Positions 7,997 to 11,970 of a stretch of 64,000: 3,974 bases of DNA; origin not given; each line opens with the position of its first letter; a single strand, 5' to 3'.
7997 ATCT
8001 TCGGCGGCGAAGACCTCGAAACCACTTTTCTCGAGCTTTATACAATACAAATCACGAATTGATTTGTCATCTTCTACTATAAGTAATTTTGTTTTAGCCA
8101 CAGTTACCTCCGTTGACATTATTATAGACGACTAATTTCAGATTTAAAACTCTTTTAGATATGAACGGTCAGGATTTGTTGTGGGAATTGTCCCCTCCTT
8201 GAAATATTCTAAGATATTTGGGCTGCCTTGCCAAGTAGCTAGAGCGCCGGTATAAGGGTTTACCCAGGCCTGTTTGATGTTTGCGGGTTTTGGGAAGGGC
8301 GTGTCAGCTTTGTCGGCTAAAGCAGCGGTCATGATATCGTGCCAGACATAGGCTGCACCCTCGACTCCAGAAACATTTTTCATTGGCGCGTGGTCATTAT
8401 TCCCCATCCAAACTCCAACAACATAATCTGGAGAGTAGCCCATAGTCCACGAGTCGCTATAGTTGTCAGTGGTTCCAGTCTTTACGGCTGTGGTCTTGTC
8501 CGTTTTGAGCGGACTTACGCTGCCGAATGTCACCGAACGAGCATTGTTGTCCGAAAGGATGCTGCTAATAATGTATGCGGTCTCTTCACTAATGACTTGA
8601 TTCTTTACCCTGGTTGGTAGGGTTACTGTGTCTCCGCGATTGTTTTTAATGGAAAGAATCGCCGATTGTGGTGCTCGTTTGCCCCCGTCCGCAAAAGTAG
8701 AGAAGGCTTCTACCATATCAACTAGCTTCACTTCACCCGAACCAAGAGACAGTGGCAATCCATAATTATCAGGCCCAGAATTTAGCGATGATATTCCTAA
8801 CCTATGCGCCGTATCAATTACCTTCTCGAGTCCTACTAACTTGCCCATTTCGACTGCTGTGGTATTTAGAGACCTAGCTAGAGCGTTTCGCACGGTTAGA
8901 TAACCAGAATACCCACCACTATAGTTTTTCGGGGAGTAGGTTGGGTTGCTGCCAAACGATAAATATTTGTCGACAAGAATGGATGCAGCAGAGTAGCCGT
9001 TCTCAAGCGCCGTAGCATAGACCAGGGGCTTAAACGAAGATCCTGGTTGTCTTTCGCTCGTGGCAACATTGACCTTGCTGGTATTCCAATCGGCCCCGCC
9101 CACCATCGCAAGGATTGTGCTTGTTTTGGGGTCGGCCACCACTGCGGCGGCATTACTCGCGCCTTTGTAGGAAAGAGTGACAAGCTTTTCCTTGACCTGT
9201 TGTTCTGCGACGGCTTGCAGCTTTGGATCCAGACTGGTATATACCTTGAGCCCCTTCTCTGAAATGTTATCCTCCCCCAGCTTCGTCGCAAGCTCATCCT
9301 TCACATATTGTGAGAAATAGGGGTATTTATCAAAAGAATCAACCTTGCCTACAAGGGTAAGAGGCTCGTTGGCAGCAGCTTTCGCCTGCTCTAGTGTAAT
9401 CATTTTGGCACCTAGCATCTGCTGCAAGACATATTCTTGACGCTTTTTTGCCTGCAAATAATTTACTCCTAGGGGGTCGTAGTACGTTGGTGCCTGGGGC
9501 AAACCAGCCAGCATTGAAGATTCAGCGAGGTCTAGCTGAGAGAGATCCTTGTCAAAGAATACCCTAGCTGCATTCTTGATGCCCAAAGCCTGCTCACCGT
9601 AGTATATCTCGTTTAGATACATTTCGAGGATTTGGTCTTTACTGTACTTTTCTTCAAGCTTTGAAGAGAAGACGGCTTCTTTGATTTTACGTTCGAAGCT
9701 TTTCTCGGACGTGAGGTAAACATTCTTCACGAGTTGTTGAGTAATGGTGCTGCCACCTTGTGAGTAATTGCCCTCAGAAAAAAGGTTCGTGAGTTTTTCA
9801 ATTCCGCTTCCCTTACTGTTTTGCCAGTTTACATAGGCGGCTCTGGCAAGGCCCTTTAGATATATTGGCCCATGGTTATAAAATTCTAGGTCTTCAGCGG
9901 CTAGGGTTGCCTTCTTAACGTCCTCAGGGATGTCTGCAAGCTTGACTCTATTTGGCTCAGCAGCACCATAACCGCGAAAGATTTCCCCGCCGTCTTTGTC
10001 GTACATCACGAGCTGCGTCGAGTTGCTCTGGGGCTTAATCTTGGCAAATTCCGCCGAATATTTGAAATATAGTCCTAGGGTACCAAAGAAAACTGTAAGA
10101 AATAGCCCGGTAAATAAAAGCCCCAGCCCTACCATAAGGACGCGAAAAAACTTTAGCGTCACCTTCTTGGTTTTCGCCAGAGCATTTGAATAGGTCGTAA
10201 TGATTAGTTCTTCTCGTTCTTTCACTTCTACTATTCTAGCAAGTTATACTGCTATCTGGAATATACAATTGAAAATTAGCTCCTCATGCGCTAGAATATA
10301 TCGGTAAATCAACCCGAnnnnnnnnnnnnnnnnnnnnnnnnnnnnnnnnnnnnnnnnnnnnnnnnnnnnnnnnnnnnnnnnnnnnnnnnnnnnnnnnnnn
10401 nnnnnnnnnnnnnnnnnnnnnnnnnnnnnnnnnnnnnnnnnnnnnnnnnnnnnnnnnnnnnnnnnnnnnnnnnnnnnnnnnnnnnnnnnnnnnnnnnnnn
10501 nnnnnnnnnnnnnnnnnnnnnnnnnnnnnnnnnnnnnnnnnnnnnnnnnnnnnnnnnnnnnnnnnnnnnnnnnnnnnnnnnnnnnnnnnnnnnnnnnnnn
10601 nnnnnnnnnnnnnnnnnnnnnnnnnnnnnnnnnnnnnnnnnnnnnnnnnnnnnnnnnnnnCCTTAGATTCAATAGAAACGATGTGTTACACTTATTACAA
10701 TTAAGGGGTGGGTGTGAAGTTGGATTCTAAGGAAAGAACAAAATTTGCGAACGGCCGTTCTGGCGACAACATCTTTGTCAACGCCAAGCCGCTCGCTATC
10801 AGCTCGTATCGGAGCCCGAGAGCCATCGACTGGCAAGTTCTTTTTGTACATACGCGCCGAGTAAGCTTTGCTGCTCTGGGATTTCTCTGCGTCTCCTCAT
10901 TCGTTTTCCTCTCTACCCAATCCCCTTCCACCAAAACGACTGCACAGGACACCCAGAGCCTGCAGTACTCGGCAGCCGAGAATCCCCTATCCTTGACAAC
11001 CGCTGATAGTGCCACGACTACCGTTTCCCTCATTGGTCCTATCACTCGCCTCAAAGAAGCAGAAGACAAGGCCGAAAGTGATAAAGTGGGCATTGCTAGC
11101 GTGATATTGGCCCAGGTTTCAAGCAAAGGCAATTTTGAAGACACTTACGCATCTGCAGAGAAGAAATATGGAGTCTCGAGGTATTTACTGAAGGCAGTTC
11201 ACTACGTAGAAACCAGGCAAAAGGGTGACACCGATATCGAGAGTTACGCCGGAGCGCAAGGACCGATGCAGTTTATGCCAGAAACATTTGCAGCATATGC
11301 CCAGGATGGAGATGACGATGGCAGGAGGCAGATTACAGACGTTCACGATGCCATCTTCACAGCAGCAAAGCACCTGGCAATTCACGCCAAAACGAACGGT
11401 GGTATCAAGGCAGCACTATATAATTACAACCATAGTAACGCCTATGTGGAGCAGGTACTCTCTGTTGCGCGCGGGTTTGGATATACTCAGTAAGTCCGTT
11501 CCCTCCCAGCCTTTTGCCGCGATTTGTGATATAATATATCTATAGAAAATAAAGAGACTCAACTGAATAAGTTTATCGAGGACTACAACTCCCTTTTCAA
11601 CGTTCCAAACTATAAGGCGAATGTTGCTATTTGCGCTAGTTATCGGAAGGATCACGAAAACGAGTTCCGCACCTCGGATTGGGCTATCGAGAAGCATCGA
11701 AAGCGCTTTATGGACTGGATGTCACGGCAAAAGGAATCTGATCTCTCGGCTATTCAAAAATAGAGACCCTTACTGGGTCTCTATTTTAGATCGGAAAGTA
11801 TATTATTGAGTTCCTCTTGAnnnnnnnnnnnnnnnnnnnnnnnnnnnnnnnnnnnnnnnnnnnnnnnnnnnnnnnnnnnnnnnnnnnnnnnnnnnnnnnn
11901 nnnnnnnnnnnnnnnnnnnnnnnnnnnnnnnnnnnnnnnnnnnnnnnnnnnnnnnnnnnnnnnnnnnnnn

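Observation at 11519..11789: Orphan promoter-to-terminator unit with a 77-codon open frame lacking a canonical start codon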

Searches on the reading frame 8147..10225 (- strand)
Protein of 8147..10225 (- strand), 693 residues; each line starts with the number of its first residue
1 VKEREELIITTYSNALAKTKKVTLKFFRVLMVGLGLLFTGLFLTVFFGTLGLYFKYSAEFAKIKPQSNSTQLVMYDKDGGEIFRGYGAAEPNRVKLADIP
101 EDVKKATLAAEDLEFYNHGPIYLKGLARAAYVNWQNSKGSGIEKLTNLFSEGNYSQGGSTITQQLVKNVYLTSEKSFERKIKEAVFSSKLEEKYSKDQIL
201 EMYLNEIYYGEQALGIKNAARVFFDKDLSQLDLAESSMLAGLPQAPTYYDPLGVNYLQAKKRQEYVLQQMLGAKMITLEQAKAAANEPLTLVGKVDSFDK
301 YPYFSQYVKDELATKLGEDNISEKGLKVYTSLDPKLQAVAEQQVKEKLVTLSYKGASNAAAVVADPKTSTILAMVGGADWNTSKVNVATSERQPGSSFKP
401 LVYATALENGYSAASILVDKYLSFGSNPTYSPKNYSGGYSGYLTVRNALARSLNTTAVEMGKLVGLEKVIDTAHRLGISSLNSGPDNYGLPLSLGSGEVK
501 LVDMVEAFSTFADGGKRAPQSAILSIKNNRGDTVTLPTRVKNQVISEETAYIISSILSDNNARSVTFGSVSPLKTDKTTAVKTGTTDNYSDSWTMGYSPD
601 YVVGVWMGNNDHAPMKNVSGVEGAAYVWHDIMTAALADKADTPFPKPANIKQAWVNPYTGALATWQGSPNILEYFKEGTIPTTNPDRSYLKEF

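Call 55: search_protein_families(library=pfam, proteins=[window:8147-10225:-])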
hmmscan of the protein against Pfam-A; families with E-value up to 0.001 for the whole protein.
window:8147-10225:- (693 aa): 2 families
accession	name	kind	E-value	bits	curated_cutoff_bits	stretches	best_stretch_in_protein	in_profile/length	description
PF00912.28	Transgly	-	1.4e-56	191.2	27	1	89-270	12-177/178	Transglycosylase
PF00905.27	Transpeptidase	-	1.3e-23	84.1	22.1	1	360-611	2-282/299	Penicillin binding protein transpeptidase domain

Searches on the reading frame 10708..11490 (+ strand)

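Call 55: search_protein_families(library=pfam, proteins=[window:10708-11490:+])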
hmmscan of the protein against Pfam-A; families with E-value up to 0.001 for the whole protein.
window:10708-11490:+ (261 aa): 2 families
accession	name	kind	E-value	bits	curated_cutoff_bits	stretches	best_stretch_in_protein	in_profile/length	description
PF13406.11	SLT_2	-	2.3e-15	57.1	24.3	1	179-226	151-199/292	Transglycosylase SLT domain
PF01464.25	SLT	-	7e-11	42.2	21.3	1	148-250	4-104/117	Transglycosylase SLT domain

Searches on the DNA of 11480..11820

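Call 61: search_rna_families(source=window, start=11480, end=11820, threshold=evalue, max_evalue=1)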
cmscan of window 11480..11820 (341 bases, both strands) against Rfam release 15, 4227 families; matches with E-value up to 1: 0.
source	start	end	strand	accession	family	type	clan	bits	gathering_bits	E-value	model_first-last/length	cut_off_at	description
